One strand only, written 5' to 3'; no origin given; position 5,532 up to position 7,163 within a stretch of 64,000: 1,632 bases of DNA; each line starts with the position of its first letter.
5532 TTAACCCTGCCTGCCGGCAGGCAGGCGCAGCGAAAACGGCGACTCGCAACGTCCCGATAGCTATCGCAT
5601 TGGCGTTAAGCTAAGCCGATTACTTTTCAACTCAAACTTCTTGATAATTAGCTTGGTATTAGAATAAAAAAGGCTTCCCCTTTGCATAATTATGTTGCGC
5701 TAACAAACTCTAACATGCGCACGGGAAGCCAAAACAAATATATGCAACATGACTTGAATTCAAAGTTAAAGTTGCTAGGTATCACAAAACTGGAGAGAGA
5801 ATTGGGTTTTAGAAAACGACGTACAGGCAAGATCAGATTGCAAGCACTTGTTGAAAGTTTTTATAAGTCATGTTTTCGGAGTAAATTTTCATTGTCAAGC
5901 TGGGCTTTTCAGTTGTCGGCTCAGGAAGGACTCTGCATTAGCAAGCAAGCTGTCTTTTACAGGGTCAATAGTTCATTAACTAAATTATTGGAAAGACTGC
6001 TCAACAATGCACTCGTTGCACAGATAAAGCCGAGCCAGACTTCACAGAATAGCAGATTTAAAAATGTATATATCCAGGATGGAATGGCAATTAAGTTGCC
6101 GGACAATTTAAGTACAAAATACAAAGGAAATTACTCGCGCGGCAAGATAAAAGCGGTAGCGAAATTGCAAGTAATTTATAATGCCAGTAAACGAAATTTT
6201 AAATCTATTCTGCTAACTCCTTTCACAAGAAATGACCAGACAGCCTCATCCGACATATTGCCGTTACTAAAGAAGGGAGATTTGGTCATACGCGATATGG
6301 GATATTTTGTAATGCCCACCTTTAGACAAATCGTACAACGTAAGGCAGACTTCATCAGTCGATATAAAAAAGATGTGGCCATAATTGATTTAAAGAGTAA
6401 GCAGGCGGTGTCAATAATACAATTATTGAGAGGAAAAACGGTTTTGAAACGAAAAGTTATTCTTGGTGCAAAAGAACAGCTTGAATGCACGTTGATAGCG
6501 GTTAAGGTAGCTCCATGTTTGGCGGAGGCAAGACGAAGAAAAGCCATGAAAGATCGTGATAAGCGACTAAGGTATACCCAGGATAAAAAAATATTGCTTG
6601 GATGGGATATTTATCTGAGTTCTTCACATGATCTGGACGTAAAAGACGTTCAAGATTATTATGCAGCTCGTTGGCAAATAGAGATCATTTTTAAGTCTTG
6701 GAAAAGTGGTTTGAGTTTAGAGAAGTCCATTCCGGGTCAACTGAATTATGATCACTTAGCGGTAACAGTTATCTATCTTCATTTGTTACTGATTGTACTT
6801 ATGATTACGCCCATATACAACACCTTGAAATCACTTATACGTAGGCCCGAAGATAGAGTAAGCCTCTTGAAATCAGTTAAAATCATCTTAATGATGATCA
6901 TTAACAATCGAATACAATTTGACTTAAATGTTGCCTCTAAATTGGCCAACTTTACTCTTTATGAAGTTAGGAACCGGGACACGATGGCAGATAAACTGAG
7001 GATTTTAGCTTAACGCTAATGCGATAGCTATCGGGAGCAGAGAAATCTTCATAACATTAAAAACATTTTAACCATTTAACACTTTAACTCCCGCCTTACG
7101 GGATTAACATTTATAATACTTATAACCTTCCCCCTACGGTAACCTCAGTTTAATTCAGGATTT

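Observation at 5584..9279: IS4-like element with no target-site duplication next to a T9SS beta-helix cargo gene that has lost its signal peptide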

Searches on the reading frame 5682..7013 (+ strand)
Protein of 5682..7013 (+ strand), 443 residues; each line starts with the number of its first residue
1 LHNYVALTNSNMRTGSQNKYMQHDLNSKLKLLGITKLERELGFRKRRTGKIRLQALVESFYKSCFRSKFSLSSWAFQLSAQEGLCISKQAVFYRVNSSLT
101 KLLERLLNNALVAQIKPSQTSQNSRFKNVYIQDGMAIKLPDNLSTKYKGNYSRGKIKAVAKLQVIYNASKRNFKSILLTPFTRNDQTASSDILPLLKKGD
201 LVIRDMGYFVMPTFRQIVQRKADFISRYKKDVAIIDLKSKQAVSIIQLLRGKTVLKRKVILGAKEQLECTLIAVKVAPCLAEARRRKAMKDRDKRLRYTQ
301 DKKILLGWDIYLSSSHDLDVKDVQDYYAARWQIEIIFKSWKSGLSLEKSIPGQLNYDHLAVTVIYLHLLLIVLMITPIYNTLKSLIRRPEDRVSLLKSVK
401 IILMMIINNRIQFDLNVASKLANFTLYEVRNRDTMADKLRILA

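Call 4: search_protein_families(library=pfam, proteins=[window:5682-7013:+], max_evalue=0.01)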
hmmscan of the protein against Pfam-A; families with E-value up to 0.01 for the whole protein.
window:5682-7013:+ (443 aa): 1 family
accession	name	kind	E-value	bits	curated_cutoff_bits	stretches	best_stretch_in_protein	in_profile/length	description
PF01609.27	DDE_Tnp_1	-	1.7e-22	80.6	23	1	126-348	3-178/200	Transposase DDE domain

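Call 6: search_protein_families(library=ncbifam, proteins=[window:5682-7013:+], max_evalue=0.01)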
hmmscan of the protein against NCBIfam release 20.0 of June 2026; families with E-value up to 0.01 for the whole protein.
window:5682-7013:+ (443 aa): 6 families
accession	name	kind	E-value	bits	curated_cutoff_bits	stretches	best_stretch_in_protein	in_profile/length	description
NF033592.1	transpos_IS4_1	equivalog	7.8e-46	156.7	115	1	34-351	10-308/332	IS4 family transposase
NF033591.1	transpos_IS4_2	equivalog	1e-07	31.4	152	1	201-349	121-255/340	IS4 family transposase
NF049925.1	transpos_IS4_4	equivalog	1.3e-07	30.7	250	1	276-370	285-366/449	IS4 family transposase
NF049999.1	transpos_IS701_3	equivalog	4.5e-06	25.8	170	1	291-349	274-335/412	IS701 family transposase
NF033559.2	transpos_IS1634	equivalog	1.6e-05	24.1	100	1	302-346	354-398/483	IS1634 family transposase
NF033590.1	transpos_IS4_3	equivalog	8.9e-05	21.6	160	1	322-349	270-297/405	IS4 family transposase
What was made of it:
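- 5715..7013 (+): Transposase gene (432 aa). The stop codon lies inside the right IR. NCBIfam NF033592 scores 156.7 bits against a cut-off of 115, and Pfam PF01609 gives 1.7e-22 (calls 4, 6).
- Checked: An IS4-family transposase gene lies at 5715-7013 (NCBIfam transpos_IS4_1, 156.7 bits against a cut-off of 115; Pfam DDE_Tnp_1; calls 4, 6).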

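Call 19: find_encoding_contigs(protein=window:5715-7013:+, flank=2500, max_places=10)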
Protein window:5715-7013:+ (432 aa): 2 contigs read that carry it; 2 places shown.
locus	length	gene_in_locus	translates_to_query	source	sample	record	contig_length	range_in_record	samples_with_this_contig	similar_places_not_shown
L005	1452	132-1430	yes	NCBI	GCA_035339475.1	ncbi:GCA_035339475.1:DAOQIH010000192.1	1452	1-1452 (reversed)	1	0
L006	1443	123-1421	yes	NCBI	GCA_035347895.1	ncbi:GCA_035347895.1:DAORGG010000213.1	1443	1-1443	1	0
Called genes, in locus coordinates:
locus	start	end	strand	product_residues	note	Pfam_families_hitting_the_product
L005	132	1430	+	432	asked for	PF01609:DDE_Tnp_1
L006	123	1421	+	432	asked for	PF01609:DDE_Tnp_1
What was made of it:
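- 5715..7013 (+): The exact protein is on record in two MAGs (call 19).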

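Call 20: find_encoding_contigs(protein=window:5742-7013:+, flank=2500, max_places=10)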
Protein window:5742-7013:+ (423 aa): no gene with exactly this product is on record in the collection.

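Call 22: find_related_loci(query=window:5715-7013:+, collection=genome_contigs, flank=2500)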
Query window:5715-7013:+ (432 aa) in genome_contigs; peptide patterns used: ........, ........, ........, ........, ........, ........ (x = any residue, [..] = any of these).
183 stretches matched a pattern; 106 encode a relative of the query (tblastn E <= 1e-3); the best 80 are kept; 80 distinct loci.
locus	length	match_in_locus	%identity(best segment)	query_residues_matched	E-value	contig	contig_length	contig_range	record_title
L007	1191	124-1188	46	1-355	3e-103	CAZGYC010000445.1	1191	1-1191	MAG TPA_asm: uncultured Limnohabitans sp. isolate SRP344714_co2_237 genome assembly, contig: NODE_320547_length_1191_cov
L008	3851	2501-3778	43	1-432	4e-89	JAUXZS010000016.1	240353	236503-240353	MAG: Bacteroidota bacterium isolate C18_maxbin.119 C18_k141_203874, whole genome shotgun sequence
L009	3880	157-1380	38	23-426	3e-72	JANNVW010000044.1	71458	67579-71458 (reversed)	MAG: Ferruginibacter sp. isolate VAR_34_metabat_434 VAR_34_k141_2284256, whole genome shotgun sequence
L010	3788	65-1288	38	23-426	5e-71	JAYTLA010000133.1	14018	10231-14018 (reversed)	MAG: Ferruginibacter sp. isolate GFS_3239 GFS_3239_132, whole genome shotgun sequence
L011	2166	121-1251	38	23-401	2e-70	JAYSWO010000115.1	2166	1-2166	MAG: Ferruginibacter sp. isolate GFS_12961 GFS_12961_114, whole genome shotgun sequence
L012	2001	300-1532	36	23-429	1e-70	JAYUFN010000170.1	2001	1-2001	MAG: Bacteroidota bacterium isolate GFS_7752 GFS_7752_169, whole genome shotgun sequence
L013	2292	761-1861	36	23-386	7e-66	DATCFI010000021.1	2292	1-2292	MAG TPA_asm: Hanamia sp. isolate SMAG_U7776 k141_418063, whole genome shotgun sequence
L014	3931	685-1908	34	23-426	9e-65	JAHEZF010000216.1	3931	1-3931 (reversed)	MAG: Sphingobacteriales bacterium isolate nzgw145 NODE_62819_length_3932_cov_4.207032, whole genome shotgun sequence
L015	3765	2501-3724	35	23-426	1e-64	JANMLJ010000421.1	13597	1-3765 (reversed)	MAG: Chitinophagaceae bacterium isolate OTE_58_metabat_98 OTE_58_k141_852651, whole genome shotgun sequence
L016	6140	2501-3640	36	18-386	3e-64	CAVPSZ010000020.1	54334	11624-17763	MAG: uncultured Bacteroidales bacterium isolate MFD00032.bin.2.138 genome assembly, contig: contig_20126, whole genome s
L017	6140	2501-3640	36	18-386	2e-63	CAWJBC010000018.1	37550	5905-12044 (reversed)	MAG: uncultured Bacteroidales bacterium isolate MFD04716.bin.1.251 genome assembly, contig: contig_77645, whole genome s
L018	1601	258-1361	37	23-386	4e-65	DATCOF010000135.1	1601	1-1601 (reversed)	MAG TPA_asm: Chitinophagaceae bacterium isolate SMAG_U7194 k141_251865, whole genome shotgun sequence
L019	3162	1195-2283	35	23-382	2e-61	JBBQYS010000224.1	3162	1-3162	MAG: Chitinophagales bacterium isolate Co_metawrap_2173 Cmw_2173_k141_7971102_length_3162_cov_8.0000, whole genome shotg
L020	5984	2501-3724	36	23-426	3e-61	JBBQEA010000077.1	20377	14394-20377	MAG: Chitinophagales bacterium isolate Co_metawrap_1129 Cmw_1129_k141_1668606_length_20377_cov_10.0000, whole genome sho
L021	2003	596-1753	36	23-410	5e-62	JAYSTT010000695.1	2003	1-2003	MAG: Ferruginibacter sp. isolate GFS_12518 GFS_12518_694, whole genome shotgun sequence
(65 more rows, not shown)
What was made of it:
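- On IS4 family, IS231 subgroup: Identity is 24-29% to Bacillus elements and 32-46% to Bacteroidota relatives (call 22).
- Tried and rejected: The genome_contigs scan gave transposase relatives at 46% identity or less (call 22).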
